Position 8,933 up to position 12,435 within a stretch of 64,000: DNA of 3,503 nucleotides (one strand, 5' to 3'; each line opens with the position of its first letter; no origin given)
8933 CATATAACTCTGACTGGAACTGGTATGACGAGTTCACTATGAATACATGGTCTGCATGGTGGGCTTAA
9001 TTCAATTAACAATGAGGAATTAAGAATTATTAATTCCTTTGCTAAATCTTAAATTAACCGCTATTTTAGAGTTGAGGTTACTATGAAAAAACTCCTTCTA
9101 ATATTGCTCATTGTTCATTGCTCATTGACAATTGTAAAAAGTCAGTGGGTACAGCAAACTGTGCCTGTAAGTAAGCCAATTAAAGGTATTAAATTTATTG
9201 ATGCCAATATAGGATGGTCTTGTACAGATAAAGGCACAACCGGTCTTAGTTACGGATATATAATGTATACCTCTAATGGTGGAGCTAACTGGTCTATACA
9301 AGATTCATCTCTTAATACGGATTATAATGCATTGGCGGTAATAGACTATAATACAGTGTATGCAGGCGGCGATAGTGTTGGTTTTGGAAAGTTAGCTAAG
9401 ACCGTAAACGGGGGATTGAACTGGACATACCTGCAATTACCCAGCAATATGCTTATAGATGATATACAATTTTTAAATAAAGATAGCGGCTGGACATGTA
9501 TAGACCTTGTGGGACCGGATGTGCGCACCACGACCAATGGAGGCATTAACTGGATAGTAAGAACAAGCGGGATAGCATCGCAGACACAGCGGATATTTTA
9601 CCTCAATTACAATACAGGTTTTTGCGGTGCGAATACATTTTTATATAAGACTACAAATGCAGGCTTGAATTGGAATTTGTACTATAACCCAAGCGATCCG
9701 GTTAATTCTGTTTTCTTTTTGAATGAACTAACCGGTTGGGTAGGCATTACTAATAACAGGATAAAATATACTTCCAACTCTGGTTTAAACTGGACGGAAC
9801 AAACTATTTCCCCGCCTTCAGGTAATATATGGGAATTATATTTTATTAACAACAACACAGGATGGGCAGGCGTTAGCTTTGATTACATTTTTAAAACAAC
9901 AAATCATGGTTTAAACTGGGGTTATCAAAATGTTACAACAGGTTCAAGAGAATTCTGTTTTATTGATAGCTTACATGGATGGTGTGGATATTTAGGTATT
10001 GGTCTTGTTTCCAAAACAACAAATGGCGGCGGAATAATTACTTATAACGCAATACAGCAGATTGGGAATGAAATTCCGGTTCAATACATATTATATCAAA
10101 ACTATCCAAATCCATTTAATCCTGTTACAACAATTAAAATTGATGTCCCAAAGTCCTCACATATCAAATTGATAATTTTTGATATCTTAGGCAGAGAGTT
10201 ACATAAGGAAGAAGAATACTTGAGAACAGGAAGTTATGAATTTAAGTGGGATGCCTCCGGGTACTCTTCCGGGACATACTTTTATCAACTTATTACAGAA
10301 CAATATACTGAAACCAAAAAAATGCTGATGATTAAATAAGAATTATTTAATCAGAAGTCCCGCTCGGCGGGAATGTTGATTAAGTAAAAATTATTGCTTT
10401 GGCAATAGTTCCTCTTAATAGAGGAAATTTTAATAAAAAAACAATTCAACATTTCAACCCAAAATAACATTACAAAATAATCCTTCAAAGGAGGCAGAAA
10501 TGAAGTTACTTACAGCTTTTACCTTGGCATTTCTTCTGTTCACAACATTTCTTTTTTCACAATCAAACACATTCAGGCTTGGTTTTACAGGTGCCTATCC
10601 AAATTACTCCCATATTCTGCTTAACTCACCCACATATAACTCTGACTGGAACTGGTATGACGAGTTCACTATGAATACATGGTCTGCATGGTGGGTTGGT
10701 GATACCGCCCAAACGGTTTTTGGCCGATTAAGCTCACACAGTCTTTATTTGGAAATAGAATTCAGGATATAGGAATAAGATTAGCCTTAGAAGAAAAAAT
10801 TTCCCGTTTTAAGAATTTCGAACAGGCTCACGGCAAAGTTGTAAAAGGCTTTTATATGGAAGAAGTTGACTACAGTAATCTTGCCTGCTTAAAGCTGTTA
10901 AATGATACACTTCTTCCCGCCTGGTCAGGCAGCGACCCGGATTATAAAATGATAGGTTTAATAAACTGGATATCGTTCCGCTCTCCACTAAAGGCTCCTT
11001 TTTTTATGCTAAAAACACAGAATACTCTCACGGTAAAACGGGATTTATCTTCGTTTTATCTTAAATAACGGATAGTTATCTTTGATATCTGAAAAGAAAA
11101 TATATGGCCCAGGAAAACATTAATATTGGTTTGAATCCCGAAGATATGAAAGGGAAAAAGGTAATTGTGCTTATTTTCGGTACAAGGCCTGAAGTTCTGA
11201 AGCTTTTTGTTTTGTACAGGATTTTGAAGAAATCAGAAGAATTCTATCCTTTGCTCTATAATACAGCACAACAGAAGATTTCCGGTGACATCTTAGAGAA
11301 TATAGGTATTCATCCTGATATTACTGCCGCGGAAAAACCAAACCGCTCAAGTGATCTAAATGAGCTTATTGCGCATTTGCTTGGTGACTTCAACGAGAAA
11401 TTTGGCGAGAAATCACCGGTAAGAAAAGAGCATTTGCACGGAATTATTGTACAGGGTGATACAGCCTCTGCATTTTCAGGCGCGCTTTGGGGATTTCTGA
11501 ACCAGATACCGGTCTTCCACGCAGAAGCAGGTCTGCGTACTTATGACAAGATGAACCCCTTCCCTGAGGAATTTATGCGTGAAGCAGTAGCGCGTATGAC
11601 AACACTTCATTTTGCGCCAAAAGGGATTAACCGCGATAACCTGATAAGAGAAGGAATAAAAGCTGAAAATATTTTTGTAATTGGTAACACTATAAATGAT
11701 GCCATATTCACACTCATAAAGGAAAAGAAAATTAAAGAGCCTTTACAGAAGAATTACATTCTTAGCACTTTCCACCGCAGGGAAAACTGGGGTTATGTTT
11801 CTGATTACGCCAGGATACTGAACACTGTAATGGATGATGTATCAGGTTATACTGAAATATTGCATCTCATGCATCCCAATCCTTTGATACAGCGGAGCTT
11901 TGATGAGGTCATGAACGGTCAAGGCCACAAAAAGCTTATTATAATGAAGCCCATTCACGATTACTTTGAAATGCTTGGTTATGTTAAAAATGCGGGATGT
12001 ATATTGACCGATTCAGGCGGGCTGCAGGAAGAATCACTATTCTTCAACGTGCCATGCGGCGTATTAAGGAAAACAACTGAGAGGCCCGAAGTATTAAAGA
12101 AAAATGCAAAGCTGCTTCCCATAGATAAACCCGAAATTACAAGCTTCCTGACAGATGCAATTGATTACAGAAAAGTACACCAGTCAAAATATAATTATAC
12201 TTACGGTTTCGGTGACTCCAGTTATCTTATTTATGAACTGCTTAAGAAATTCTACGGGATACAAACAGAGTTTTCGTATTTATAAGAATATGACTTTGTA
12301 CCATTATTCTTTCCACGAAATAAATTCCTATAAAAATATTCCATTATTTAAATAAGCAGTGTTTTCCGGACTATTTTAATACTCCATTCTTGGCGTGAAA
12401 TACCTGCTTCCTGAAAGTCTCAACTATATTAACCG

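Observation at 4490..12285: NfrA/NfrB/WecB-type exopolysaccharide module whose synthase lacks the c-di-GMP receptor domain and is separated from wecB by the duplicated insert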

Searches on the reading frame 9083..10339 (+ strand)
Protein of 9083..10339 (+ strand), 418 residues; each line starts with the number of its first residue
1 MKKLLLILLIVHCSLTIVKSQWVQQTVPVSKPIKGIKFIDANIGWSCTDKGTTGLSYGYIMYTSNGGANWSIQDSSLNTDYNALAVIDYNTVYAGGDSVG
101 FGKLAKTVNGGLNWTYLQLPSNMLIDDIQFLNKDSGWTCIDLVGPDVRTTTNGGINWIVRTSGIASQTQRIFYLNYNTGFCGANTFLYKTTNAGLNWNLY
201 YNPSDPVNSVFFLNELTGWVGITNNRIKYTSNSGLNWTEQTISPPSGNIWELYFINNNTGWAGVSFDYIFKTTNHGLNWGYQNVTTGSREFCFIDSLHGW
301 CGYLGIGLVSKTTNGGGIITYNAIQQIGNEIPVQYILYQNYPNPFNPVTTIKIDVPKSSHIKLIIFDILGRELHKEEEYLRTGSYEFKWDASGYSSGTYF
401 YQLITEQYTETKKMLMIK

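Call 3: search_protein_families(library=pfam, proteins=[window:9083-10339:+], max_evalue=0.01)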
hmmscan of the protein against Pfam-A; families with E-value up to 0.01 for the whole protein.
window:9083-10339:+ (418 aa): 2 families
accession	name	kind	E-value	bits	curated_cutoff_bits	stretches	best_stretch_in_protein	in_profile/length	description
PF18962.6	Por_Secre_tail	-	8.8e-10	39.2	27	1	341-415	2-74/75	Secretion system C-terminal sorting domain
PF14870.12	PSII_BNR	-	3e-09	37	27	1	113-198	8-95/303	Photosynthesis system II assembly factor YCF48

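Call 4: search_protein_families(library=ncbifam, proteins=[window:9083-10339:+], max_evalue=0.01)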
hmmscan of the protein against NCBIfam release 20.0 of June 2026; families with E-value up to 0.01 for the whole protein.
window:9083-10339:+ (418 aa): 4 families
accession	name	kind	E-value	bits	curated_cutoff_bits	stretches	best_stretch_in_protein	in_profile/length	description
TIGR04183.1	Por_Secre_tail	domain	1e-10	41.4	23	1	341-414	2-69/72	T9SS type A sorting domain-containing protein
NF010237.0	PRK13684.1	equivalog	2.8e-10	39.7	326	2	113-248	36-174/334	photosynthesis system II assembly factor Ycf48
NF052323.1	T9SSA_dep_M6i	equivalog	3.8e-08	31.8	600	1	338-417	959-1037/1043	T9SS-dependent M6-like inactivated metalloprotease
NF038113.1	T9SSA_dep_M36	equivalog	1.2e-05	23.7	885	1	338-416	793-868/869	T9SS-dependent M36 family metallopeptidase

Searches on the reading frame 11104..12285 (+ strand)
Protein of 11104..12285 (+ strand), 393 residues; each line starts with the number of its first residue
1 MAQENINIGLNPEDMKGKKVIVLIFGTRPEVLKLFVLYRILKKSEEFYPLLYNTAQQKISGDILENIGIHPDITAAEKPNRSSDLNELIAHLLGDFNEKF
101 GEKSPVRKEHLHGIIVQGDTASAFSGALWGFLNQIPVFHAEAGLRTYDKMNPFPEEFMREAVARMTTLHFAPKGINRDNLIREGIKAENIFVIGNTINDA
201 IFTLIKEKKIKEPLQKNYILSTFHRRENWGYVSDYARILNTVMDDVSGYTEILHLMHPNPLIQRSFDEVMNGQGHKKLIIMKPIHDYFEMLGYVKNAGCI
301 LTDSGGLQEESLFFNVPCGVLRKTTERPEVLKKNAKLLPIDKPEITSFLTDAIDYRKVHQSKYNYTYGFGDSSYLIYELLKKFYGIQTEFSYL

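Call 3: search_protein_families(library=pfam, proteins=[window:11104-12285:+], max_evalue=0.01)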
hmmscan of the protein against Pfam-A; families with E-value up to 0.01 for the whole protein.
window:11104-12285:+ (393 aa): 1 family
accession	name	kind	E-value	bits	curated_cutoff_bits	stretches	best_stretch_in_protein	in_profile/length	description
PF02350.25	Epimerase_2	-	6.6e-66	223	30.6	1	41-381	3-347/347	UDP-N-acetylglucosamine 2-epimerase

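Call 4: search_protein_families(library=ncbifam, proteins=[window:11104-12285:+], max_evalue=0.01)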
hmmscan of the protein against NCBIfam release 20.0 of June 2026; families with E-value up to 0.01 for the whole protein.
window:11104-12285:+ (393 aa): 2 families
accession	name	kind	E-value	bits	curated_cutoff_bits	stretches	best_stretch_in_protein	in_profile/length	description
TIGR00236.1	wecB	equivalog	1.1e-69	235.4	210.15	1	21-382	3-364/366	non-hydrolyzing UDP-N-acetylglucosamine 2-epimerase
TIGR03568.1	NeuC_NnaA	equivalog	2.2e-15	56.4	235.9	1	21-227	3-212/365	UDP-N-acetylglucosamine 2-epimerase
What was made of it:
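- Checked: WecB: 11104-12285 passes the TIGR00236 cut-off (235.4 against 210.15, call 4).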
